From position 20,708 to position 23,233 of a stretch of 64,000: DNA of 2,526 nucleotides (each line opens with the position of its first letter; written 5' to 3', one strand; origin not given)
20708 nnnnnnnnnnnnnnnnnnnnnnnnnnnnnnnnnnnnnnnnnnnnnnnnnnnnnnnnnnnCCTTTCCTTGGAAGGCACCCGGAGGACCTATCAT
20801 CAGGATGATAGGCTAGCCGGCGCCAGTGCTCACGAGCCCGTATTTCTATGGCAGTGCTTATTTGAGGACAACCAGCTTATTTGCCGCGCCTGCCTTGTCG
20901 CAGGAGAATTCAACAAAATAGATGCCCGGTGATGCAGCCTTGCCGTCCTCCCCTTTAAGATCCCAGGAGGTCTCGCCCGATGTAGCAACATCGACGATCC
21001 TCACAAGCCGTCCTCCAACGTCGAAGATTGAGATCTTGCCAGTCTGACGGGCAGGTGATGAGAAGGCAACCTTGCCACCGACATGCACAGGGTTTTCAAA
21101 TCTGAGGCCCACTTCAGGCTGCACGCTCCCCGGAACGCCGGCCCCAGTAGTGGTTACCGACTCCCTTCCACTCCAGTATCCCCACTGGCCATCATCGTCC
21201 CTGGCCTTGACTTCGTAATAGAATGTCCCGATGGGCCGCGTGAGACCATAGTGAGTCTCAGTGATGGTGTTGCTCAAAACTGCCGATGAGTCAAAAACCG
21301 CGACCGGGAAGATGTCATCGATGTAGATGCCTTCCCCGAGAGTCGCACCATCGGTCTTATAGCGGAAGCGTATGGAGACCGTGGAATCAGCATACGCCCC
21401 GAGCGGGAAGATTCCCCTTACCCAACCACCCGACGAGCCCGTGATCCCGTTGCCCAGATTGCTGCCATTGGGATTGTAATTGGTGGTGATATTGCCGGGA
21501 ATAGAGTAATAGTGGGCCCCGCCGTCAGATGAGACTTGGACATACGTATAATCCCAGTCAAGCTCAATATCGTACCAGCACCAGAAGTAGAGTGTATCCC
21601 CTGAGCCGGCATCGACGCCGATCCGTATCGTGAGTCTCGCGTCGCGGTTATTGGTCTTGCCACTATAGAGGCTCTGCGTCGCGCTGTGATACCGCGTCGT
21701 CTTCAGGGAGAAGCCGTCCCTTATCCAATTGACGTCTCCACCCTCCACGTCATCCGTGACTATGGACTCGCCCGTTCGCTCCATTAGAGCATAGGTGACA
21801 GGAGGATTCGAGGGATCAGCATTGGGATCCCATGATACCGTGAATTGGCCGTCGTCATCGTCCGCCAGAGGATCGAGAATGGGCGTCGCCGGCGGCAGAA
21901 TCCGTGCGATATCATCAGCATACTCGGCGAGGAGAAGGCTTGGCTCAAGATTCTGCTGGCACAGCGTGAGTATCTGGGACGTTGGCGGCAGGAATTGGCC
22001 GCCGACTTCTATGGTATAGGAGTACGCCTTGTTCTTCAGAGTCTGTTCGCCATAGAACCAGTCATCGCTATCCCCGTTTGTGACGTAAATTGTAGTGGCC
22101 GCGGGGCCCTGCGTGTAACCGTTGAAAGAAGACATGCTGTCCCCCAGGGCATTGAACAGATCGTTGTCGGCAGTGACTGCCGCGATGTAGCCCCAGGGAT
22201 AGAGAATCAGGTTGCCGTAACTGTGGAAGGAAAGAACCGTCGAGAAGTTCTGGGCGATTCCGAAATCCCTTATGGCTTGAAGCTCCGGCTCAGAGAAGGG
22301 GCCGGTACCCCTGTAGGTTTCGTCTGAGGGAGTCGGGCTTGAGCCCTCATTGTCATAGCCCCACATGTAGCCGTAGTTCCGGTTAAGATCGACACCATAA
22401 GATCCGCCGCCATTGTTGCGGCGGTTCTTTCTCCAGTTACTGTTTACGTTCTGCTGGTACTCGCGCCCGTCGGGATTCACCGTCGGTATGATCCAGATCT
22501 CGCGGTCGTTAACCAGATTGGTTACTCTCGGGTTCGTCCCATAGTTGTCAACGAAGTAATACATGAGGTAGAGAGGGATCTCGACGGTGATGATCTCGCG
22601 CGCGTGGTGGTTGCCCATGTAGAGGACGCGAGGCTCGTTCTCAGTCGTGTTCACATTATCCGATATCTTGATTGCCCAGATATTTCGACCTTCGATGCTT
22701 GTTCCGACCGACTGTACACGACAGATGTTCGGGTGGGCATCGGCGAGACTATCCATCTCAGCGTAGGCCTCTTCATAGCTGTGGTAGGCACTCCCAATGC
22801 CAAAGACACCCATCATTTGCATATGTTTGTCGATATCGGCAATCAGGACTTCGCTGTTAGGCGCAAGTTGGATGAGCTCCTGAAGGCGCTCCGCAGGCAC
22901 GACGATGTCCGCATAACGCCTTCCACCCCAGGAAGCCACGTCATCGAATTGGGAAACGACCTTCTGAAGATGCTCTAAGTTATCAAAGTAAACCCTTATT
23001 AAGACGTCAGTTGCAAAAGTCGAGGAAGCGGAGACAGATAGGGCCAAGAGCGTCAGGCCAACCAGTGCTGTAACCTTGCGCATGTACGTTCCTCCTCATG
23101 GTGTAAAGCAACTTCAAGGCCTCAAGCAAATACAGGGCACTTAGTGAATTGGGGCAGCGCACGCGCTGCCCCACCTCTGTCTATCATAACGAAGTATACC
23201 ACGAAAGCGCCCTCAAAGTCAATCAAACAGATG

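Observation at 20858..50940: Five secreted proteins share an ~85-aa C-terminal T9SS-type sorting domain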

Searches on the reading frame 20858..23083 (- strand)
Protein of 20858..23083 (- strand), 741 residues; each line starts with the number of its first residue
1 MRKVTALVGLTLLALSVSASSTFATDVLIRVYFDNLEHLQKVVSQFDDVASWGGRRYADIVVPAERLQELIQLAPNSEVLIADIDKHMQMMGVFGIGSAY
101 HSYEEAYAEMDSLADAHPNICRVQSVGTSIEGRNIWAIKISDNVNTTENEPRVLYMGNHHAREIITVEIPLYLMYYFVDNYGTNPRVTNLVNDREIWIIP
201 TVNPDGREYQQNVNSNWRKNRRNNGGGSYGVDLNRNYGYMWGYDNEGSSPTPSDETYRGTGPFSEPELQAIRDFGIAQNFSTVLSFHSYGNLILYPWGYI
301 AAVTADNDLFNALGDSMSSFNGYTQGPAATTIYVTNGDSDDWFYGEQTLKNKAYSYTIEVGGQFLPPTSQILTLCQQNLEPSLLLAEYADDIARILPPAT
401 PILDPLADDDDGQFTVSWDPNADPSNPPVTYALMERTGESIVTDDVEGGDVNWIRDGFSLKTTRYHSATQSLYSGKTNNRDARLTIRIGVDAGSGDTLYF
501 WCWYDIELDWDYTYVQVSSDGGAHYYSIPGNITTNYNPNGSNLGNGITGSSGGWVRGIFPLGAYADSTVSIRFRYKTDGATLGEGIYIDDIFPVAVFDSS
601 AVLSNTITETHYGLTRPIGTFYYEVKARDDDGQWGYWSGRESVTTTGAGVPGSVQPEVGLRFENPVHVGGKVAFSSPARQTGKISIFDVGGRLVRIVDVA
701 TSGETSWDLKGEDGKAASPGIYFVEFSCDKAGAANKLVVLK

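Call 4: search_protein_families(library=pfam, proteins=[window:20858-23083:-], max_evalue=0.1)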
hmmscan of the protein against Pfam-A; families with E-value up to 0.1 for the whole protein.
window:20858-23083:- (741 aa): 4 families
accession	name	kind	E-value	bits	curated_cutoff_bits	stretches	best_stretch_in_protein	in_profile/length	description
PF00246.29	Peptidase_M14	-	1.3e-79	268.3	21.6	1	107-380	2-285/286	Zinc carboxypeptidase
PF20773.4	InhA-like_MAM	-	3.7e-28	98.8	26.9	1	456-591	25-160/191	Immune inhibitor A-like, MAM domain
PF13860.13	FlgD_ig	-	7.1e-05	23.1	27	1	668-727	12-74/79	FlgD Ig-like domain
PF18962.6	Por_Secre_tail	-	0.0039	17.9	27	1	664-739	4-75/75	Secretion system C-terminal sorting domain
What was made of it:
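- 20858..23083 (-): Gene A: secreted M14 carboxypeptidase with an InhA-like MAM domain and the C-terminal tail (741 aa). PF00246 at 1.3e-79 and PF20773 at 3.7e-28 (call 4).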

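Call 5: search_protein_families(library=ncbifam, proteins=[window:20858-23083:-], max_evalue=0.1)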
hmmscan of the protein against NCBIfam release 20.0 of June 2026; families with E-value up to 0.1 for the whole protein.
window:20858-23083:- (741 aa): 4 families
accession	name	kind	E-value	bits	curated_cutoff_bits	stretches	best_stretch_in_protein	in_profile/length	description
TIGR04183.1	Por_Secre_tail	domain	7.1e-05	22.7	23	1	663-739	3-71/72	T9SS type A sorting domain-containing protein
NF038128.1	choice_anch_J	domain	0.00072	19.8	30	1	489-591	69-160/162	choice-of-anchor J domain-containing protein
NF052228.1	T9SS_PorZ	equivalog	0.0083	14.6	260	1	682-729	697-743/757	type IX secretion system anionic LPS delivery protein PorZ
NF005176.1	PRK06655.1-1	equivalog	0.0087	16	230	1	676-739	93-160/197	flagellar hook assembly protein FlgD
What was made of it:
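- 20861..21097 (-): Tail of A (residues 663-741). TIGR04183 scores 22.7 bits, 0.3 below its cutoff of 23 (call 5).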

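Call 11: find_encoding_contigs(protein=window:20858-23083:-, flank=10000, max_places=4)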
Protein window:20858-23083:- (741 aa): no gene with exactly this product is on record in the collection.
